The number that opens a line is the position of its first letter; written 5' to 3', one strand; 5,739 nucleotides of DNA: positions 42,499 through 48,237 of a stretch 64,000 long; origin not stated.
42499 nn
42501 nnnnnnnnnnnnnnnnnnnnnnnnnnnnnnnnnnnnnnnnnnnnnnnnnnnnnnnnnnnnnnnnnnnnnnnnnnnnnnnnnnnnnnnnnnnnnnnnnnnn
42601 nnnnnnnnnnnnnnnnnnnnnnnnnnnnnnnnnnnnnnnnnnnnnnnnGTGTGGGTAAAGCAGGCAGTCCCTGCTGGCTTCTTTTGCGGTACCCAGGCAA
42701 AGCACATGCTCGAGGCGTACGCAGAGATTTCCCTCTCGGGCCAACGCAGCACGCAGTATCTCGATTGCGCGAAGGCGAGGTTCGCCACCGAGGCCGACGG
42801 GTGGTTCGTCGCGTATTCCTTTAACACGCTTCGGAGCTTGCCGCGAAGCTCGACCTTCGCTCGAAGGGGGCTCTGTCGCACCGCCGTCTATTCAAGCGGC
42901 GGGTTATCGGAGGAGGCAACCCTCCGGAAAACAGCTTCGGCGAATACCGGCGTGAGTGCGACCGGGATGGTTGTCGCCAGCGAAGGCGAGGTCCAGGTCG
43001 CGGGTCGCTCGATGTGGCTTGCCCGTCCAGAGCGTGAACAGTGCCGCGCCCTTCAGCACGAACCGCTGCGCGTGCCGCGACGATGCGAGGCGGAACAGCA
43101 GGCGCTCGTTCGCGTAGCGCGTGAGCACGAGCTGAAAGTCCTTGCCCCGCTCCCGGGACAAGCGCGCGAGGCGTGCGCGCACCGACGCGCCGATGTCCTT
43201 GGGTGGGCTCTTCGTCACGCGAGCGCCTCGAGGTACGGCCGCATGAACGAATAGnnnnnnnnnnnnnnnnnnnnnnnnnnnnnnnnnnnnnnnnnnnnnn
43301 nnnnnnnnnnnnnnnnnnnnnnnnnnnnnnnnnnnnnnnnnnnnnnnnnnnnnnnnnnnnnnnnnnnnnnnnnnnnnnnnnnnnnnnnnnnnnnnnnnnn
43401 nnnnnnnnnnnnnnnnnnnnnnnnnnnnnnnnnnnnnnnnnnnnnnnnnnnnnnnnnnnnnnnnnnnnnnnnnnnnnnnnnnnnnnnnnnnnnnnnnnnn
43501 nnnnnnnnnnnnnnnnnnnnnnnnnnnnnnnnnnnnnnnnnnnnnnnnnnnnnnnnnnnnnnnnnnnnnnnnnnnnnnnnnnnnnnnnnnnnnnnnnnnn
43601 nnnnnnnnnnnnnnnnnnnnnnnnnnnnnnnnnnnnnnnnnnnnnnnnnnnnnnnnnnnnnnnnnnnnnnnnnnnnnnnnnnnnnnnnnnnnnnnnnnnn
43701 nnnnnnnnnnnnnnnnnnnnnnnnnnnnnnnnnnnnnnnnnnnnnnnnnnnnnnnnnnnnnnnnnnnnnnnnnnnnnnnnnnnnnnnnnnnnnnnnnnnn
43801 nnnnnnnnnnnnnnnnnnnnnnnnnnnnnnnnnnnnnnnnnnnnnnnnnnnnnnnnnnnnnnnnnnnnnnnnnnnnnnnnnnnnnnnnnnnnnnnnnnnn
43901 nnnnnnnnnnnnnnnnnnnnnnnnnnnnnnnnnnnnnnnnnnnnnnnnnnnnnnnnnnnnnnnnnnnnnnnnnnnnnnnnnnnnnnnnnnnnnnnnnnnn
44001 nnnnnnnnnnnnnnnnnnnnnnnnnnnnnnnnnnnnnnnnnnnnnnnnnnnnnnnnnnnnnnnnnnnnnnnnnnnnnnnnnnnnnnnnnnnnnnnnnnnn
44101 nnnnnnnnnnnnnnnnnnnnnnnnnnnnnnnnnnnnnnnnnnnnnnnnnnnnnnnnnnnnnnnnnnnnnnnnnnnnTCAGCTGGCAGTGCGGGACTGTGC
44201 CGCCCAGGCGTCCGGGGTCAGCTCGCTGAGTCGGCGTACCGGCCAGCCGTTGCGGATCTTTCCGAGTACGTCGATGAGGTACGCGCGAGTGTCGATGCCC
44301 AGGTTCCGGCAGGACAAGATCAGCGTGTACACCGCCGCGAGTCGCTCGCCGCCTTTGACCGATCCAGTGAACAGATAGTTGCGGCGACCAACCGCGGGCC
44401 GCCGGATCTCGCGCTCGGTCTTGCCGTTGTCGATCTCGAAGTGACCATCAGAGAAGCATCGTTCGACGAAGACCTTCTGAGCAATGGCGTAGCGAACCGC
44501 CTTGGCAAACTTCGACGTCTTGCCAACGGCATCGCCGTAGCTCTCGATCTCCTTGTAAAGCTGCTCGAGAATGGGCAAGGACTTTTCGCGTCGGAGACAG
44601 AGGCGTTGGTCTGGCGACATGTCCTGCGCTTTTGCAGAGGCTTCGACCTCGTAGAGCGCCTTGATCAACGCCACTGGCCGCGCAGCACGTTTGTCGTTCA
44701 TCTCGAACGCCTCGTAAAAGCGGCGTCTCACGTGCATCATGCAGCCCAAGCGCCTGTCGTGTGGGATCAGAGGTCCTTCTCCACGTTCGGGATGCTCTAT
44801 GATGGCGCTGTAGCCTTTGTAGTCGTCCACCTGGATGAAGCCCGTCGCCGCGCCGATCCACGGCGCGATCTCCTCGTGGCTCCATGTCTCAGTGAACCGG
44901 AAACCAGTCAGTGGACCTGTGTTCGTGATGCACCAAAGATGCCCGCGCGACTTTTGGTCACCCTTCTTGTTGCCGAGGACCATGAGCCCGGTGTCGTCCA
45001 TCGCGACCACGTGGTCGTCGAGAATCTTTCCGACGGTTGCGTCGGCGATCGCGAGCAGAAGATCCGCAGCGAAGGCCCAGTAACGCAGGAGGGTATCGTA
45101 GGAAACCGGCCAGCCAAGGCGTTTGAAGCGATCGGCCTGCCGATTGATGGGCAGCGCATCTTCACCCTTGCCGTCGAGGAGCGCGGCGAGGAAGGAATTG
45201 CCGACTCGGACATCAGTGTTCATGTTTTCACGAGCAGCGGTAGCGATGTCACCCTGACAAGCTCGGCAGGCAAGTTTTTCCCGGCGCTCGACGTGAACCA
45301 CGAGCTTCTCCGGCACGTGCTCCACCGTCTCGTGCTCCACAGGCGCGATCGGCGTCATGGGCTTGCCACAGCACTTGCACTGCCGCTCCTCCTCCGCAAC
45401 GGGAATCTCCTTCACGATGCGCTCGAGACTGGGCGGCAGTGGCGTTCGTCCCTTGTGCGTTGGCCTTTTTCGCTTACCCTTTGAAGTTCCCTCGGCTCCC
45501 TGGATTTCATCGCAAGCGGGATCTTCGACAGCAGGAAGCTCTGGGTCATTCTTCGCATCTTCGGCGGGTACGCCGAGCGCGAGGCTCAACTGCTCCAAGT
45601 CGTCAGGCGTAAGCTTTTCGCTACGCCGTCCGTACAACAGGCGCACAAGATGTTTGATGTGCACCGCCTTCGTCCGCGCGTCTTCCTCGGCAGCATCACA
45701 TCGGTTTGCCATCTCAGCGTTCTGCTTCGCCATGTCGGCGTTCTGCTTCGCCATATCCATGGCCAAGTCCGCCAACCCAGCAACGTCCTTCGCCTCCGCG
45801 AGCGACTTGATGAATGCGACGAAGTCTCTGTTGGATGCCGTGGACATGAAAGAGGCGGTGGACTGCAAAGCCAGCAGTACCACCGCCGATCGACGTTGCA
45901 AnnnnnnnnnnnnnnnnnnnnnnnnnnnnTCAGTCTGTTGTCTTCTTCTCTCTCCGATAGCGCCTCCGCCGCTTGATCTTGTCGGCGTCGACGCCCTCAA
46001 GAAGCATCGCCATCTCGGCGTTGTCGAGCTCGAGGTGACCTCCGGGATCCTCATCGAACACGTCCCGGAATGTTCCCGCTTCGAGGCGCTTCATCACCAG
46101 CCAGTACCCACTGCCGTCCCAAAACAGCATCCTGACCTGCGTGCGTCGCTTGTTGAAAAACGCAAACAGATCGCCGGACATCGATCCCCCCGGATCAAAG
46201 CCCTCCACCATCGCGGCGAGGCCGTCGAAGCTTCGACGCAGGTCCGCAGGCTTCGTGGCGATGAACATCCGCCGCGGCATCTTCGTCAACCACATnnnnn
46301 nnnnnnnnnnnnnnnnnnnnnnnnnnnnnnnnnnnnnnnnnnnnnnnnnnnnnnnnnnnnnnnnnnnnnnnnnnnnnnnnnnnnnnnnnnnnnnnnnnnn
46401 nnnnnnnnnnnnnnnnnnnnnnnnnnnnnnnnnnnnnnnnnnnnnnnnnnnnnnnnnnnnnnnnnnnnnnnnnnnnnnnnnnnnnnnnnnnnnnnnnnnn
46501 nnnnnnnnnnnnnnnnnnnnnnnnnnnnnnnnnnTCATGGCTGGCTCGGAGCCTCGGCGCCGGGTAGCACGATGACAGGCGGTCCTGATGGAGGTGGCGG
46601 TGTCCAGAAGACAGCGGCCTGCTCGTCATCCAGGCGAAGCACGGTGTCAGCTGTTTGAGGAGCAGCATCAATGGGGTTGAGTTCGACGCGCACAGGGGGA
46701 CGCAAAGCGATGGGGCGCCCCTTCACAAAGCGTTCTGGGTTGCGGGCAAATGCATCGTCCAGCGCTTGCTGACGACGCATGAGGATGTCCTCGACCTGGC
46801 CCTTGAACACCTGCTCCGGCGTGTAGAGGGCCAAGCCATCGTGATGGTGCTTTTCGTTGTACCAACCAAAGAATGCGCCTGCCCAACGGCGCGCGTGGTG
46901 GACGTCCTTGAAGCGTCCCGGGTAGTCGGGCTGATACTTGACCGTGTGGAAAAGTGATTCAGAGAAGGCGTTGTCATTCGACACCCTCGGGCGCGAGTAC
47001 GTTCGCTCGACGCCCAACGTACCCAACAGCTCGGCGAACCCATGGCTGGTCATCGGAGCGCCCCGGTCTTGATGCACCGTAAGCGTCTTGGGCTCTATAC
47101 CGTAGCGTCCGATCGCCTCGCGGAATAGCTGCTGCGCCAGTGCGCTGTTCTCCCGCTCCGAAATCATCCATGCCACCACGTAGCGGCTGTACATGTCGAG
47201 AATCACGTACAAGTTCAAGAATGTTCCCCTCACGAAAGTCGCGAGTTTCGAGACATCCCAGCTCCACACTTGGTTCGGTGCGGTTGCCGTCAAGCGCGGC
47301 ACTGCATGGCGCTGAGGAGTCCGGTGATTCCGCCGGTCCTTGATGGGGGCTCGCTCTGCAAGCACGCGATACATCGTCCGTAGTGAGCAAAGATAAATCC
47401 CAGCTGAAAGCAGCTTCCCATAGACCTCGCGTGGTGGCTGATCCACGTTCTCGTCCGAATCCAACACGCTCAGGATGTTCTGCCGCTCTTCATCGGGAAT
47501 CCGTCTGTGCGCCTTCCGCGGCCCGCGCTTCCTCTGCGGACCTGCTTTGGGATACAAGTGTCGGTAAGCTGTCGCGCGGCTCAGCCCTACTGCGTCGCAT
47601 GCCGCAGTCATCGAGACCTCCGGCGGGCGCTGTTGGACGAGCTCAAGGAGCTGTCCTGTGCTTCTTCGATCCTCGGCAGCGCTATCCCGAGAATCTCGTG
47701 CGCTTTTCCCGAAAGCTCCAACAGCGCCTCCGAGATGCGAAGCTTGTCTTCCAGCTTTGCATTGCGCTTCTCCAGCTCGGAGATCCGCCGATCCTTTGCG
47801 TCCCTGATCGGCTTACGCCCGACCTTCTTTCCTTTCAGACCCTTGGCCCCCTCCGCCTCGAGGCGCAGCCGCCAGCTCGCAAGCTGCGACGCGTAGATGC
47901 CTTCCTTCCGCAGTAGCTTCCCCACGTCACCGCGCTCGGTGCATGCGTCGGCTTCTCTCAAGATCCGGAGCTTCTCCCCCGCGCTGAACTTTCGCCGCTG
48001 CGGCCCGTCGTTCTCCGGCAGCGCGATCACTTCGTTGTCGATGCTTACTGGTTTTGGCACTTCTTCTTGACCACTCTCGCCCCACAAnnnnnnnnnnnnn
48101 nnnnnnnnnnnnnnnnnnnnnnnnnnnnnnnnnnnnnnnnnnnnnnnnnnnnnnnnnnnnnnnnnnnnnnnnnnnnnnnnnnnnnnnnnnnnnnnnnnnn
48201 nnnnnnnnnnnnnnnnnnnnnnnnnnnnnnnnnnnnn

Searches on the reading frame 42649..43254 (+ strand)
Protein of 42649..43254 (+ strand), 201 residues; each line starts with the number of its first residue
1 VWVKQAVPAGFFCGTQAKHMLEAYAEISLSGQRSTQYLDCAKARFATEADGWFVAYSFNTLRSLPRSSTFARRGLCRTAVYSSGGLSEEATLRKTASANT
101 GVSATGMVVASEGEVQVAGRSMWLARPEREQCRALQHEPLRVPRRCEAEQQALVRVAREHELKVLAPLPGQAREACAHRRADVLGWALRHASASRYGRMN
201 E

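Call 68: search_protein_families(library=padloc, proteins=[window:42649-43254:+], max_evalue=0.01)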
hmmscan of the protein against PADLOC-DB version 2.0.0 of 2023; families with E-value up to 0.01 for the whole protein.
window:42649-43254:+ (201 aa): 0 families

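Call 83: search_protein_families(library=pfam, proteins=[window:42649-43254:+], max_evalue=0.001)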
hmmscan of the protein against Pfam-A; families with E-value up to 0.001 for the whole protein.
window:42649-43254:+ (201 aa): 1 family
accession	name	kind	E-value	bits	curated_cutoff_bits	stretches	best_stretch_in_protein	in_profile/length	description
PF14367.12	DUF4411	-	0.00031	21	23.5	1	2-58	57-112/159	Domain of unknown function (DUF4411)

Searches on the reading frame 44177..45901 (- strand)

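Call 19: search_protein_families(library=pfam, proteins=[window:44177-45901:-], max_evalue=0.01)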
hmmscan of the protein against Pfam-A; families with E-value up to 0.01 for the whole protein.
window:44177-45901:- (574 aa): 4 families
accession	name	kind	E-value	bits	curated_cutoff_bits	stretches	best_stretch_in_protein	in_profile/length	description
PF03050.20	DDE_Tnp_IS66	-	1e-56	192.9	23.1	1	232-519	3-283/284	Transposase IS66 family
PF13007.12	LZ_Tnp_IS66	-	3.2e-09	37.8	22.9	1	82-162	6-69/71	Transposase C of IS166 homeodomain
PF13817.11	DDE_Tnp_IS66_C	-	1.8e-07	31.7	30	1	526-563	1-38/39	IS66 C-terminal element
PF13005.12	zf-IS66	-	1.1e-05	26.1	27.3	1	172-215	1-45/46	zinc-finger binding domain of transposase IS66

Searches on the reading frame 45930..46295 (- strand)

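Call 19: search_protein_families(library=pfam, proteins=[window:45930-46295:-], max_evalue=0.01)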
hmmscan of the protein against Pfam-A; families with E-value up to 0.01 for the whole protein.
window:45930-46295:- (121 aa): 1 family
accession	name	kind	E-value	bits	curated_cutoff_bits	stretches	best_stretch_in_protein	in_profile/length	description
PF05717.18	TnpB_IS66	-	5.8e-27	94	26.6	1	9-108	2-100/101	IS66 Orf2 like protein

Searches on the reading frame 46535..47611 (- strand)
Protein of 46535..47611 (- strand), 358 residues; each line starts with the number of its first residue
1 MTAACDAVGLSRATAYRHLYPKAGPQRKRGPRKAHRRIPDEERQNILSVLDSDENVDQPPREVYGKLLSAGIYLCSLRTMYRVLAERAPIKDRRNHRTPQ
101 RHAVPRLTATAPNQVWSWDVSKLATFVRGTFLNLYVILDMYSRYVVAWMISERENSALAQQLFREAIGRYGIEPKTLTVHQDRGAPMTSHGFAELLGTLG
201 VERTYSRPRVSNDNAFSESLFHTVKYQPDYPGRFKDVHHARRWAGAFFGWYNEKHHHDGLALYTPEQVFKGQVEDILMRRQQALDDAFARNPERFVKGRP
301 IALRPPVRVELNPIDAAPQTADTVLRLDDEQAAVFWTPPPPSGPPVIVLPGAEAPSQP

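Call 19: search_protein_families(library=pfam, proteins=[window:46535-47611:-], max_evalue=0.01)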
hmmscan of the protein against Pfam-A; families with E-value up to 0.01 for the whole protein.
window:46535-47611:- (358 aa): 4 families
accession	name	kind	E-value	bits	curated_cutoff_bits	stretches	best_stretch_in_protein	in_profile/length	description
PF00665.32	rve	-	3.8e-20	72.5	32.6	1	110-209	2-100/102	Integrase core domain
PF13683.12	rve_3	-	1.8e-11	44.1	26.5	1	200-265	2-67/67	Integrase core domain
PF13565.12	HTH_32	-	0.00012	23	33.7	1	26-84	19-73/73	Homeodomain-like domain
PF13610.12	DDE_Tnp_IS240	-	0.00087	19.9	27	1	116-243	2-125/139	DDE domain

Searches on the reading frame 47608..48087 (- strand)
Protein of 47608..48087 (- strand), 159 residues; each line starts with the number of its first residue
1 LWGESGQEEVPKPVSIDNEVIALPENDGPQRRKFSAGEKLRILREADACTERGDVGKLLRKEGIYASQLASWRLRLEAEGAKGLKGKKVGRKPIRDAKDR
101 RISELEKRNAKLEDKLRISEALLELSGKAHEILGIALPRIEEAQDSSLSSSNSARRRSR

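Call 19: search_protein_families(library=pfam, proteins=[window:47608-48087:-], max_evalue=0.01)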
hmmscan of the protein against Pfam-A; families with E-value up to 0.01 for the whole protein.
window:47608-48087:- (159 aa): 1 family
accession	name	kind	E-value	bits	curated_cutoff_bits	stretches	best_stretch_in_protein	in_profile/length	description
PF01527.26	HTH_Tnp_1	-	6.6e-05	23.5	24.1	1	30-114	3-72/75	Transposase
